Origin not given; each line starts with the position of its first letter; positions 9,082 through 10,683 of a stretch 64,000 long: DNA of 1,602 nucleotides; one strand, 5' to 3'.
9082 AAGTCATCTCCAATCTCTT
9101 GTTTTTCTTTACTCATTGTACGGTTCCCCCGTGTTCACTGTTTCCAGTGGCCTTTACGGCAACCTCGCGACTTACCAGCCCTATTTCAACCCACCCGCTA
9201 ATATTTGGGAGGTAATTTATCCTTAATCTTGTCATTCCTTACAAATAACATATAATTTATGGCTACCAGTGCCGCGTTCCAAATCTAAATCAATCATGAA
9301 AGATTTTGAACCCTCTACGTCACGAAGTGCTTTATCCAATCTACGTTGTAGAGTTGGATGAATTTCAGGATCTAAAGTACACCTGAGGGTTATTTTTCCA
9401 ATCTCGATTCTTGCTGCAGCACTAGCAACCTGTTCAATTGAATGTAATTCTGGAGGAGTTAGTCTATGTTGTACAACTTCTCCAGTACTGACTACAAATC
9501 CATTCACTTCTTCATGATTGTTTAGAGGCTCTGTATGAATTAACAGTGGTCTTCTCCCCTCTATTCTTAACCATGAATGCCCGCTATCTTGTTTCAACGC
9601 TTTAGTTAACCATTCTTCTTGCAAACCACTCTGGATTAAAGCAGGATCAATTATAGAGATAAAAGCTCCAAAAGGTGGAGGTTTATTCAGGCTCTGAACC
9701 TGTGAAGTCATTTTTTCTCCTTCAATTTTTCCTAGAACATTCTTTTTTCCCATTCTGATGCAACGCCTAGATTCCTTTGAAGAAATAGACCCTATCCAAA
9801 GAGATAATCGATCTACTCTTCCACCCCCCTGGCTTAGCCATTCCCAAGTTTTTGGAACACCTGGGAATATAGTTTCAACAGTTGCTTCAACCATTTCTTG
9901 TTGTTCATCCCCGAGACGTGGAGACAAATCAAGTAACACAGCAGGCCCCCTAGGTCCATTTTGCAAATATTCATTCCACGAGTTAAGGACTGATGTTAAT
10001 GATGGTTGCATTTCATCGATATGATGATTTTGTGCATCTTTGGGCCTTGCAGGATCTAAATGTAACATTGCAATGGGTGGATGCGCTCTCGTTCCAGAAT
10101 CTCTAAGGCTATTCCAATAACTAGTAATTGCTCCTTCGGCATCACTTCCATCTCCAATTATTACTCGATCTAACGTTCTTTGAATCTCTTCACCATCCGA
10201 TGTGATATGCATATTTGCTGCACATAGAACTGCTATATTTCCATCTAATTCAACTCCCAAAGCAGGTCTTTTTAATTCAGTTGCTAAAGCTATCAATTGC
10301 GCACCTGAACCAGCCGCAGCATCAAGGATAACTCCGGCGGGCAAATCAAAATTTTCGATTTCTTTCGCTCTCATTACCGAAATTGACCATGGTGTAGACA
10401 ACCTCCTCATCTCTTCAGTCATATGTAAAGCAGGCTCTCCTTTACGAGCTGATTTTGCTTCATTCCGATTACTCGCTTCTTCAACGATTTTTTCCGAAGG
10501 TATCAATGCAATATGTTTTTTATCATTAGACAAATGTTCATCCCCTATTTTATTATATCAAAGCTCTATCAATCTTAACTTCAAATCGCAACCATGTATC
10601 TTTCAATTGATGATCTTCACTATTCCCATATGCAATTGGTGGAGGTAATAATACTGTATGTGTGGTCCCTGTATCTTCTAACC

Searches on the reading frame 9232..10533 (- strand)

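Call 19: search_protein_families(library=pfam, proteins=[window:9232-10533:-], max_evalue=0.001)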
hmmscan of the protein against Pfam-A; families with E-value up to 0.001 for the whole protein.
window:9232-10533:- (433 aa): 0 families

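Call 77: search_protein_families(library=padloc, proteins=[window:9232-10533:-], max_evalue=0.01)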
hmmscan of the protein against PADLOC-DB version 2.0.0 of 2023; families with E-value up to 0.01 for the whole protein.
window:9232-10533:- (433 aa): 2 families
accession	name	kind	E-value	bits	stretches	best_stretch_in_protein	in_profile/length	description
PDLC03228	MTase_II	-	0.0022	15.8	1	58-101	156-198/227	Type II methyltransferase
PDLC04134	mad2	-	0.0027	14.6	1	53-109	278-334/492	mads_2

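Call 78: search_protein_families(library=ncbifam, proteins=[window:9232-10533:-], max_evalue=0.001)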
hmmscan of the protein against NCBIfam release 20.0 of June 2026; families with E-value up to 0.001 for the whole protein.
window:9232-10533:- (433 aa): 0 families
